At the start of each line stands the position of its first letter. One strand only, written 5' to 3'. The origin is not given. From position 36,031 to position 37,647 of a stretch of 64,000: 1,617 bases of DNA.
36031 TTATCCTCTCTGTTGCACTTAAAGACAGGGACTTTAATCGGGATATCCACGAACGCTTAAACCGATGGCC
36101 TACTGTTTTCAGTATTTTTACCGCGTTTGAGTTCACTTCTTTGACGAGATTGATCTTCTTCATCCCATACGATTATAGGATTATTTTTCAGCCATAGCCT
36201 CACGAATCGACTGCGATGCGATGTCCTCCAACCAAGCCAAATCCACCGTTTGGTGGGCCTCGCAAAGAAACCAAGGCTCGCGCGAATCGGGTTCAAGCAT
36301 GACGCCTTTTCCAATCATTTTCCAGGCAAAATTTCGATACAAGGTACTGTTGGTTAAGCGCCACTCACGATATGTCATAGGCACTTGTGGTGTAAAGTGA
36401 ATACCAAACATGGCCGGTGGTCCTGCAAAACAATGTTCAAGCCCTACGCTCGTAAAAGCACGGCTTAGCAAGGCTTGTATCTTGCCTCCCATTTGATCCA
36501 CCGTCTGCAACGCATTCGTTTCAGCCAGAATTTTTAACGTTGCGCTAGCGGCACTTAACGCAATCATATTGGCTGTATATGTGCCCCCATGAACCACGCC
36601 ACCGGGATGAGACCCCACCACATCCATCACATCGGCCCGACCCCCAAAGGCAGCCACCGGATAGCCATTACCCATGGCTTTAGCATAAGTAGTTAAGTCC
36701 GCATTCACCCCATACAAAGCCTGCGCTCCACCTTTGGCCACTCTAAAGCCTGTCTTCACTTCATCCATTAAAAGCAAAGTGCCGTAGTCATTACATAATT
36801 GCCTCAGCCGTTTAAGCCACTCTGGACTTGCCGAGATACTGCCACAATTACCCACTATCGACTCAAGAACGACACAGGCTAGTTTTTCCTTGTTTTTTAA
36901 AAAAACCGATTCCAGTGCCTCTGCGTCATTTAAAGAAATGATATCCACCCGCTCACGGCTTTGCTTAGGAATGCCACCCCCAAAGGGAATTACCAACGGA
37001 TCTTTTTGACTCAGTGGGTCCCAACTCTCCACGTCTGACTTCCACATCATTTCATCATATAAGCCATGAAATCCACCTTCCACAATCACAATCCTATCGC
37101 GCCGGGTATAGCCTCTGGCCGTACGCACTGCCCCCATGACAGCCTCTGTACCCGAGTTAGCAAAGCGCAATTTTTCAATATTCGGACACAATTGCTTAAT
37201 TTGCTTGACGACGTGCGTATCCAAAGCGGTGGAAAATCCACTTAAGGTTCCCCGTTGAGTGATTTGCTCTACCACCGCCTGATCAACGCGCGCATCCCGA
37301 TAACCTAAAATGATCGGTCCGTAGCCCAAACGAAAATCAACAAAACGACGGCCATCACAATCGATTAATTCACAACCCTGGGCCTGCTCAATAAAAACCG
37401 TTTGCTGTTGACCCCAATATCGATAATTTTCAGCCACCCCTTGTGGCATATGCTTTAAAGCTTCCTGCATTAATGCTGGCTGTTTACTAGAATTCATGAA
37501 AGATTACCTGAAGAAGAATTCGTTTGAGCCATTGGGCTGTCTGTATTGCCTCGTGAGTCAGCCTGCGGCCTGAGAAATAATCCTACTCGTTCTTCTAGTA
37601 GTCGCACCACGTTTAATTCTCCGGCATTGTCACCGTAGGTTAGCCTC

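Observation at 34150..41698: Unassigned minus-strand cluster ending in a TPR-GT9 fusion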

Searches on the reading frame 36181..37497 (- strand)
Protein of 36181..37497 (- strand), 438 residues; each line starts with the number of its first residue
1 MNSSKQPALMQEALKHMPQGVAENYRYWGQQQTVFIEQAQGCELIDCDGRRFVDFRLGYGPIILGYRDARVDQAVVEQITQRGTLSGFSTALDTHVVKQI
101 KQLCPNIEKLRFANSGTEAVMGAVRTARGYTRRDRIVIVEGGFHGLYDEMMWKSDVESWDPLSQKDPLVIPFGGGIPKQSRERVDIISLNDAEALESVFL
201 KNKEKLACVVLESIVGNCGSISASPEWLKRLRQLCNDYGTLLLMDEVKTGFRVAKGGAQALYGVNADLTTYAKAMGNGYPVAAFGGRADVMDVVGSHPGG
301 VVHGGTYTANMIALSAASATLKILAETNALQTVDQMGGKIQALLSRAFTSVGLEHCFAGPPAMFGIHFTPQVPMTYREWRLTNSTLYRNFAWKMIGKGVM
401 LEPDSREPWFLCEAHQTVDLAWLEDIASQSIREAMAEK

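Call 4: search_protein_families(library=pfam, proteins=[window:36181-37497:-], max_evalue=0.01)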
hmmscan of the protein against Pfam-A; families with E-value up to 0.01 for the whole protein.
window:36181-37497:- (438 aa): 2 families
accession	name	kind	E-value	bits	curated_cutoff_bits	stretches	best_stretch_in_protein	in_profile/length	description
PF00202.27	Aminotran_3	-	4.6e-64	217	30.5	1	30-401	7-371/403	Aminotransferase class-III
PF00155.27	Aminotran_1_2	-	0.0027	17.4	19.7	1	190-276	128-222/361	Aminotransferase class I and II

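Call 5: search_protein_families(library=ncbifam, proteins=[window:36181-37497:-], max_evalue=0.01)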
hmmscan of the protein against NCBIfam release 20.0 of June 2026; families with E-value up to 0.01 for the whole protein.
window:36181-37497:- (438 aa): 70 families (the best 25 are shown)
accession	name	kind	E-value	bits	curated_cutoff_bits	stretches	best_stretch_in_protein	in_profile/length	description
NF041362.1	GntE_guanitoxin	equivalog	2.6e-125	418.4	525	1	2-420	4-422/426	guanitoxin biosynthesis PLP-dependent transaminase GntE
NF000818.0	PRK00062.1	subfamily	4.6e-107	358.4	398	1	2-433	2-426/429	glutamate-1-semialdehyde 2,1-aminomutase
TIGR00713.1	hemL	equivalog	1.2e-101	340.5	527.3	1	8-422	4-411/423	glutamate-1-semialdehyde 2,1-aminomutase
NF009055.0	PRK12389.1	equivalog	4.9e-81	272.5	637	1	1-430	1-424/431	glutamate-1-semialdehyde 2,1-aminomutase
NF001864.0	PRK00615.1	equivalog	1.2e-58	198.7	706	1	5-433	6-428/433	glutamate-1-semialdehyde aminotransferase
NF004856.0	PRK06209.1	equivalog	8.3e-56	189.4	486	1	27-401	35-388/450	glutamate-1-semialdehyde 2,1-aminomutase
NF005993.0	PRK08117.1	subfamily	2.5e-49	168.1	574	1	32-345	25-344/433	aspartate aminotransferase family protein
TIGR00707.1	argD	subfamily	5.5e-49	167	410.05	1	31-371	8-332/381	acetylornithine/succinylornithine family transaminase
NF002797.0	PRK02936.1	equivalog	1.9e-48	165.1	496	1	31-373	10-332/385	acetylornithine transaminase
NF005453.0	PRK07046.1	subfamily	3.1e-47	161.2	425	1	7-403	31-421/453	transaminase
NF004426.0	PRK05769.1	equivalog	2.3e-45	155.2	552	1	21-351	28-362/441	acetyl ornithine aminotransferase family protein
NF005692.0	PRK07495.1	equivalog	7.7e-45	153.3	724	1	29-369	19-359/425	4-aminobutyrate--2-oxoglutarate transaminase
NF005985.0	PRK08088.1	equivalog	3.6e-44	151.1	713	1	8-345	6-336/426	4-aminobutyrate--2-oxoglutarate transaminase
NF005272.0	PRK06777.1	equivalog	5.2e-42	143.9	725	1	33-349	23-339/421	4-aminobutyrate--2-oxoglutarate transaminase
TIGR00700.1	GABAtrnsam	equivalog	5.4e-42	143.9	506.65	1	29-344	12-333/420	4-aminobutyrate--2-oxoglutarate transaminase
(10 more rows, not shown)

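Call 7: find_encoding_contigs(protein=window:36181-37497:-, flank=10000, max_places=6)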
Protein window:36181-37497:- (438 aa): 16 contigs read that carry it; 6 places shown.
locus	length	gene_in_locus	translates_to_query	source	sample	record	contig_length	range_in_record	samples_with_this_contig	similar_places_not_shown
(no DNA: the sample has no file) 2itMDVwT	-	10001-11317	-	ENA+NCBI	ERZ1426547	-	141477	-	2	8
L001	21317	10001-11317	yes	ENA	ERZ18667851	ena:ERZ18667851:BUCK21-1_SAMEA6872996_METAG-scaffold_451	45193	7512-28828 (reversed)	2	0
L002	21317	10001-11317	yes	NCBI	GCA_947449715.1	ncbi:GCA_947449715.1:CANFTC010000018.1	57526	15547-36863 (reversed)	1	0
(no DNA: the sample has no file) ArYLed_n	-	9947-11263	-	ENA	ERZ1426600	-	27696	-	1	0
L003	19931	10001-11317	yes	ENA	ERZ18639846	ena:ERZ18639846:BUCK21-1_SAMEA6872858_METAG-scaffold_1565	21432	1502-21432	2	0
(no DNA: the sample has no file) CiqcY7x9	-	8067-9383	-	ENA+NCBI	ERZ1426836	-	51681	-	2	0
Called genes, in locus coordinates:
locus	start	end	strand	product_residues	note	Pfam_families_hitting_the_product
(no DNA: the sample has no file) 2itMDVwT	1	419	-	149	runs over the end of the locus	PF02130:YbeY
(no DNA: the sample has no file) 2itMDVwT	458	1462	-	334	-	PF02562:PhoH, PF13245:AAA_19 (weak), PF13604:AAA_30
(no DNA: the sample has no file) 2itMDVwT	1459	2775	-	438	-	PF00919:UPF0004, PF04055:Radical_SAM, PF01938:TRAM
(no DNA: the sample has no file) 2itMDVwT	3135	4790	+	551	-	PF05231:MASE1, PF00512:HisKA, PF02518:HATPase_c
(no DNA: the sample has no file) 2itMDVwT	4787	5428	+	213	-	PF00072:Response_reg, PF06490:FleQ, PF00196:GerE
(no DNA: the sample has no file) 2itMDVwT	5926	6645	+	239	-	PF00551:Formyl_trans_N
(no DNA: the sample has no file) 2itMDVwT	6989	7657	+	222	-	-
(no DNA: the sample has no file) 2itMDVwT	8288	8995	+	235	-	PF13489:Methyltransf_23 (weak), PF00398:RrnaAD (weak), PF05401:NodS (weak), PF02390:Methyltransf_4 (weak), PF13649:Methyltransf_25, PF13847:Methyltransf_31, PF08241:Methyltransf_11, PF08242:Methyltransf_12, +1 more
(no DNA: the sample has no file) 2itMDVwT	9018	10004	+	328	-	PF02826:2-Hacid_dh_C, PF03446:NAD_binding_2, PF03807:F420_oxidored (weak), PF14833:NAD_binding_11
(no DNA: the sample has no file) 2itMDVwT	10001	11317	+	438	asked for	PF00202:Aminotran_3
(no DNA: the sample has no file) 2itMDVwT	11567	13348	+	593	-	PF12895:ANAPC3, PF25064:ARM_TT21_5th (weak), PF13414:TPR_11 (weak), PF00515:TPR_1 (weak), PF13414:TPR_11 (weak), PF13431:TPR_17, PF00515:TPR_1 (weak), PF13414:TPR_11 (weak), +12 more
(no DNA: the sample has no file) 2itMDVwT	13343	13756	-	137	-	-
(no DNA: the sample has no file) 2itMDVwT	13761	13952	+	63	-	-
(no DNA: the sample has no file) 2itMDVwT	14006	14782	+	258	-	PF00378:ECH_1, PF16113:ECH_2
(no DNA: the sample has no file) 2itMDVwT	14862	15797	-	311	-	PF13640:2OG-FeII_Oxy_3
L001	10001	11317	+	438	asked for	PF00202:Aminotran_3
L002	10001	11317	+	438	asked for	PF00202:Aminotran_3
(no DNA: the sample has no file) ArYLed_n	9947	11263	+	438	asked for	PF00202:Aminotran_3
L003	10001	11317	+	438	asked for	PF00202:Aminotran_3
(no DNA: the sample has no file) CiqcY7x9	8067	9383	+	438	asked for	PF00202:Aminotran_3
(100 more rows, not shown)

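Call 8: find_homologous_proteins(query=window:36181-37497:-, max_evalue=1e-30)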
Query window:36181-37497:- (438 aa): 7967 proteins with E <= 1e-30 among 8000 candidates; the best 120 are listed.
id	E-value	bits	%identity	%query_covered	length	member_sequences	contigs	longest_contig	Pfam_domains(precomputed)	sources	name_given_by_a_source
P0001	5.2e-298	1006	100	100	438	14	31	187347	PF00202.28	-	-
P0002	2.6e-229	780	76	99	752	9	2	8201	PF00202.28,PF03446.22,PF03807.24,PF14833.12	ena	-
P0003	5.9e-228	775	75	99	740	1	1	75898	PF00202.28,PF03446.22,PF14833.12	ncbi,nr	ncbi:MAG: aminotransferase class III-fold pyridoxal phosphate-dependent enzyme [Betaproteobacteria b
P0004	2.6e-227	773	76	97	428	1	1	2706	PF00202.28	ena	-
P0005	4.7e-227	772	77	96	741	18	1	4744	PF00202.28,PF03446.22,PF14833.12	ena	-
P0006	1.3e-226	771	75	97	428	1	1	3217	PF00202.28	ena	-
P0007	1.3e-226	771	75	97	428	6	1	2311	PF00202.28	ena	-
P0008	3.3e-226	769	75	97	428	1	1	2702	PF00202.28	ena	-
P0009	6.3e-226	768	75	97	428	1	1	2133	PF00202.28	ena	-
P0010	8.6e-226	768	75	98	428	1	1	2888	PF00202.28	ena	-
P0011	1.5e-225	767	75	99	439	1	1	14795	PF00202.28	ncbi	-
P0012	3.8e-225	766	74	98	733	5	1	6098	PF00202.28,PF03446.22,PF14833.12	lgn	-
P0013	6.0e-225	765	75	98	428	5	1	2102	PF00202.28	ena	-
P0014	7.0e-225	765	75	99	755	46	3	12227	PF00202.28,PF03446.22,PF14833.12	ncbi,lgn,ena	-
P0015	1.0e-224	764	75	97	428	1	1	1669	PF00202.28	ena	-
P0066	1.5e-221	754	72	99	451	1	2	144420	PF00202.28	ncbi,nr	ncbi:MAG: aminotransferase class III-fold pyridoxal phosphate-dependent enzyme [Sulfuritalea sp.]|nr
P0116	7.9e-221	752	73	98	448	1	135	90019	PF00202.28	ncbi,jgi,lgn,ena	jgi:glutamate-1-semialdehyde 2,1-aminomutase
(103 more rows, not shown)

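Call 10: find_encoding_contigs(protein=P0003, flank=10000, max_places=1)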
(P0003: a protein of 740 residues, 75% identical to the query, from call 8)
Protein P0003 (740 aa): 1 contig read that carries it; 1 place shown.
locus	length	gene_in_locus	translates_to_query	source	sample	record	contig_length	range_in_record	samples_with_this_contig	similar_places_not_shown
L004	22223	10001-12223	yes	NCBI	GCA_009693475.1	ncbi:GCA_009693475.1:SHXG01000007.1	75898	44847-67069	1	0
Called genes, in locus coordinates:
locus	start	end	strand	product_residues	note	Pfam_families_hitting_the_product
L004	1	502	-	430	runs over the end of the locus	PF00672:HAMP, PF00512:HisKA, PF02518:HATPase_c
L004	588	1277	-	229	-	PF00072:Response_reg, PF00486:Trans_reg_C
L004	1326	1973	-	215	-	PF13801:Metal_resist, PF07813:LTXXQ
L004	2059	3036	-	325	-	PF03401:TctC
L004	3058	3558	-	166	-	PF07883:Cupin_2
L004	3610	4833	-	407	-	PF02668:TauD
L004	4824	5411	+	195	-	PF13577:SnoaL_4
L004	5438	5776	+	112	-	PF02627:CMD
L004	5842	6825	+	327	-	PF03401:TctC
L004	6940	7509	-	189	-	PF07883:Cupin_2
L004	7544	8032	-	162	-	PF13622:4HBT_3 (weak), PF03061:4HBT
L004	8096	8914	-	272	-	PF00596:Aldolase_II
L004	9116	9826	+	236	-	PF13489:Methyltransf_23 (weak), PF13847:Methyltransf_31, PF08241:Methyltransf_11 (weak), PF08242:Methyltransf_12, PF13649:Methyltransf_25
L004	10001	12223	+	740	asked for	PF03446:NAD_binding_2, PF14833:NAD_binding_11, PF00202:Aminotran_3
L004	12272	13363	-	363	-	PF01757:Acyl_transf_3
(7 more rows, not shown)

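Call 11: find_encoding_contigs(protein=P0066, flank=10000, max_places=1)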
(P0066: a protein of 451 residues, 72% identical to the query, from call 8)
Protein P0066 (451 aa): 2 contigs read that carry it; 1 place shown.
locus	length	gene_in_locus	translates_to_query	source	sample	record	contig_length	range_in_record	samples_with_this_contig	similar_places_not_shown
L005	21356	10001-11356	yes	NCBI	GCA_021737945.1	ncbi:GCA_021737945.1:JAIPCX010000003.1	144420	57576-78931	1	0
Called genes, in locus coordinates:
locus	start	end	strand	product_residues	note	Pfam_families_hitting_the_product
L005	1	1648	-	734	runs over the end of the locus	PF18921:Cyanophycin_syn, PF01071:GARS_A (weak), PF02786:CPSase_L_D2 (weak), PF08443:RimK (weak), PF13549:ATP-grasp_5 (weak), PF02222:ATP-grasp, PF07478:Dala_Dala_lig_C (weak)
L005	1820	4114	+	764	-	PF00664:ABC_membrane, PF00005:ABC_tran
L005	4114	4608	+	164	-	PF08909:DUF1854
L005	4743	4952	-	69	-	-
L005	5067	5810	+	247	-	-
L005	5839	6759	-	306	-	PF13480:Acetyltransf_6, PF02388:FemAB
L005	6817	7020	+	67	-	-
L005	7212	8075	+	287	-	PF20560:MotA_N, PF01618:MotA_ExbB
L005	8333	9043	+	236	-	PF05401:NodS, PF13489:Methyltransf_23 (weak), PF13847:Methyltransf_31, PF08241:Methyltransf_11, PF08242:Methyltransf_12, PF13649:Methyltransf_25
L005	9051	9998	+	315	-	PF01488:Shikimate_DH (faint), PF02826:2-Hacid_dh_C (weak), PF03446:NAD_binding_2, PF03807:F420_oxidored, PF14833:NAD_binding_11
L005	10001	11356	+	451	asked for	PF00202:Aminotran_3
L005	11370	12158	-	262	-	-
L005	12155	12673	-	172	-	-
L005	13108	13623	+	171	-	-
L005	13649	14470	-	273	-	-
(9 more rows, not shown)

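Call 12: find_encoding_contigs(protein=P0116, flank=10000, max_places=2)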
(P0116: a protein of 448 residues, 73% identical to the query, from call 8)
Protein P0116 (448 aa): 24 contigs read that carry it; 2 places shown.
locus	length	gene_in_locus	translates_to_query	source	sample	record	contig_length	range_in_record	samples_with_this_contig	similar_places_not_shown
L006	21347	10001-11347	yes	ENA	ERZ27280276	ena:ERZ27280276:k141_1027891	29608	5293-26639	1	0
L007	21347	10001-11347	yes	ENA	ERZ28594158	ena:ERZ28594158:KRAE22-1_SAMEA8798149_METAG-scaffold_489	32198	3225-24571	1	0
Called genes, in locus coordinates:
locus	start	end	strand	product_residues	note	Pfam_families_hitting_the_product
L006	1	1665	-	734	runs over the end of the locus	PF18921:Cyanophycin_syn, PF01071:GARS_A (weak), PF02786:CPSase_L_D2 (weak), PF08443:RimK, PF13549:ATP-grasp_5 (weak), PF02222:ATP-grasp (weak), PF07478:Dala_Dala_lig_C (weak)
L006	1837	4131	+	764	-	PF00664:ABC_membrane, PF00005:ABC_tran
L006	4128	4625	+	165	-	PF08909:DUF1854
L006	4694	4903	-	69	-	-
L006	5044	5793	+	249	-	-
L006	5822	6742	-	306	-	PF13480:Acetyltransf_6, PF02388:FemAB (weak)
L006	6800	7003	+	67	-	-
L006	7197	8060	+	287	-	PF20560:MotA_N, PF01618:MotA_ExbB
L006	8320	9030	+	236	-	PF05401:NodS, PF13489:Methyltransf_23 (weak), PF02390:Methyltransf_4 (faint), PF13847:Methyltransf_31, PF08241:Methyltransf_11, PF08242:Methyltransf_12, PF13649:Methyltransf_25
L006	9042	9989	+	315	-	PF02826:2-Hacid_dh_C, PF03446:NAD_binding_2, PF03807:F420_oxidored (weak), PF14833:NAD_binding_11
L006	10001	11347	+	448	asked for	PF00202:Aminotran_3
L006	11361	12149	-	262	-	-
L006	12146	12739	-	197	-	-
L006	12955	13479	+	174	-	-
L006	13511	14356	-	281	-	-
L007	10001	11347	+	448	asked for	PF00202:Aminotran_3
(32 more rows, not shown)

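Call 26: search_solved_structures(query=window:36181-37497:-, max_evalue=1e-40)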
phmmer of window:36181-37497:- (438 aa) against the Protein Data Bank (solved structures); distinct sequences matched with E-value up to 1e-40: 22.
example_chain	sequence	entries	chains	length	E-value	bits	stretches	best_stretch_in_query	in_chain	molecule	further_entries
2e7u_A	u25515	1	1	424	1.5e-70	241.6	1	7-420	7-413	Glutamate-1-semialdehyde 2,1-aminomutase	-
6w80_A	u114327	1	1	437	4.6e-68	233.4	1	1-418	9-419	Glutamate-1-semialdehyde 2,1-aminomutase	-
3bs8_A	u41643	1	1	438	7.2e-68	232.8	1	5-421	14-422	Glutamate-1-semialdehyde 2,1-aminomutase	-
4e77_A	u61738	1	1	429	2.5e-67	231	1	4-421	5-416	Glutamate-1-semialdehyde 2,1-aminomutase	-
5hdm_A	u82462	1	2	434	1.2e-66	228.7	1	13-421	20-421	Glutamate-1-semialdehyde 2,1-aminomutase 1, chloroplastic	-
2cfb_A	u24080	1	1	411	2.4e-66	227.7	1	18-420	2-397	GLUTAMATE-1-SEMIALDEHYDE 2,1-AMINOMUTASE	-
3k28_A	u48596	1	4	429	3.4e-66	227.2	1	5-421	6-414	Glutamate-1-semialdehyde 2,1-aminomutase 2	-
5i92_A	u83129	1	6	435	6.7e-66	226.3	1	4-420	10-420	Glutamate-1-semialdehyde 2,1-aminomutase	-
3l44_A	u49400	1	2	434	1.2e-63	218.8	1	4-425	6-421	Glutamate-1-semialdehyde 2,1-aminomutase 1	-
3fq7_A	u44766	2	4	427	2.8e-63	217.6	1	8-420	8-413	Glutamate-1-semialdehyde 2,1-aminomutase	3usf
2hoy_A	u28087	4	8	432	2.9e-63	217.6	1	8-420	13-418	Glutamate-1-semialdehyde 2,1-aminomutase (GSAM) apo-form | Glutamate-1-semialdehyde 2,1-aminomutase (GSAM) pmp-form | Glutamate-1-semialdehyde 2,1-aminomutase (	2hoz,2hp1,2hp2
2gsa_A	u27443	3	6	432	2.9e-63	217.6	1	8-420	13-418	GLUTAMATE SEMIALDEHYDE AMINOTRANSFERASE | PROTEIN (GLUTAMATE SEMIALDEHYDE AMINOTRANSFERASE)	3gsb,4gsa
3fq8_A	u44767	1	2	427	5.3e-63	216.7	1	8-420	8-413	Glutamate-1-semialdehyde 2,1-aminomutase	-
3fqa_A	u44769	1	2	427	5.4e-63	216.7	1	8-420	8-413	Glutamate-1-semialdehyde 2,1-aminomutase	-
4zm3_A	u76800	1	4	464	1.4e-60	208.7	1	20-416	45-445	Aminotransferase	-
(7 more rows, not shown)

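Call 50: list_cluster_members(proteins=[window:36181-37497:-, window:29894-31063:-, window:34150-35931:-, window:42070-42711:-, window:39841-40509:-])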
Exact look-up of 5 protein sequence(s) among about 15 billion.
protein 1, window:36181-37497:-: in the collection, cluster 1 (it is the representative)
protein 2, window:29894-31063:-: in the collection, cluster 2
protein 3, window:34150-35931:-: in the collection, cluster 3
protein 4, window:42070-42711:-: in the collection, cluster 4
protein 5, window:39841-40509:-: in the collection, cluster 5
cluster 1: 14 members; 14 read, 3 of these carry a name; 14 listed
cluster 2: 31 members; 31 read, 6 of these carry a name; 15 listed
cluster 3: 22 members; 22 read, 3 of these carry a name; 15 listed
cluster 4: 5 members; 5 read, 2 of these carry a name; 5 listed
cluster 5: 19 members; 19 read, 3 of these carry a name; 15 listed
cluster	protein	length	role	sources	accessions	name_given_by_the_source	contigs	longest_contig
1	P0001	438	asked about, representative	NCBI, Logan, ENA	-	-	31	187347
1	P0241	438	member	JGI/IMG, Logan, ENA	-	glutamate-1-semialdehyde 2,1-aminomutase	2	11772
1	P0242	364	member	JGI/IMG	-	glutamate-1-semialdehyde 2,1-aminomutase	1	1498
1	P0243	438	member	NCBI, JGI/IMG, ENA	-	glutamate-1-semialdehyde 2,1-aminomutase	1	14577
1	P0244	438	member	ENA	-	-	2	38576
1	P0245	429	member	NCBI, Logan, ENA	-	-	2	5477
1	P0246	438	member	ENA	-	-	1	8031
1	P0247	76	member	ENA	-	-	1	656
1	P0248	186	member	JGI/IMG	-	-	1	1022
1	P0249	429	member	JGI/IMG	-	-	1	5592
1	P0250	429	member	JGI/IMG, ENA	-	-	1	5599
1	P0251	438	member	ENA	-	-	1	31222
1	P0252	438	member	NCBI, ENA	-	-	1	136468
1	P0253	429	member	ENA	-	-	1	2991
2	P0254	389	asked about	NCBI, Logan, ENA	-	-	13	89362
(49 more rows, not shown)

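Call 51: find_encoding_contigs(protein=P0243, flank=7000, max_places=2)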
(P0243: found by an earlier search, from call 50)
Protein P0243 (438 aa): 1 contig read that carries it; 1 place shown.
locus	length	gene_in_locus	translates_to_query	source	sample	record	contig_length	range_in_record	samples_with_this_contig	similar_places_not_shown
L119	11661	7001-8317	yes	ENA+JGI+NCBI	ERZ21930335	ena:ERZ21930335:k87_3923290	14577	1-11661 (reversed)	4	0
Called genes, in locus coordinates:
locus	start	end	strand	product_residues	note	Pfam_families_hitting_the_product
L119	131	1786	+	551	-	PF05231:MASE1, PF00512:HisKA, PF02518:HATPase_c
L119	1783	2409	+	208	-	PF06490:FleQ, PF00072:Response_reg, PF00196:GerE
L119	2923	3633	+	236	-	PF00551:Formyl_trans_N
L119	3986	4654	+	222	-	PF13505:OMP_b-brl (weak)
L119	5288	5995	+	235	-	PF00398:RrnaAD (weak), PF05401:NodS (weak), PF13489:Methyltransf_23 (weak), PF02390:Methyltransf_4 (weak), PF13649:Methyltransf_25, PF13847:Methyltransf_31, PF08241:Methyltransf_11, PF08242:Methyltransf_12, +1 more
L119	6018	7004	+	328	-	PF01488:Shikimate_DH (weak), PF02826:2-Hacid_dh_C, PF03446:NAD_binding_2, PF03807:F420_oxidored (weak), PF14833:NAD_binding_11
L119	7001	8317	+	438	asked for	PF00202:Aminotran_3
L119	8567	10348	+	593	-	PF12895:ANAPC3, PF25064:ARM_TT21_5th (weak), PF13414:TPR_11 (weak), PF13424:TPR_12 (weak), PF13414:TPR_11 (weak), PF13431:TPR_17 (weak), PF00515:TPR_1 (weak), PF13414:TPR_11 (weak), +9 more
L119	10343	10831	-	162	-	-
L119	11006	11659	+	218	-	?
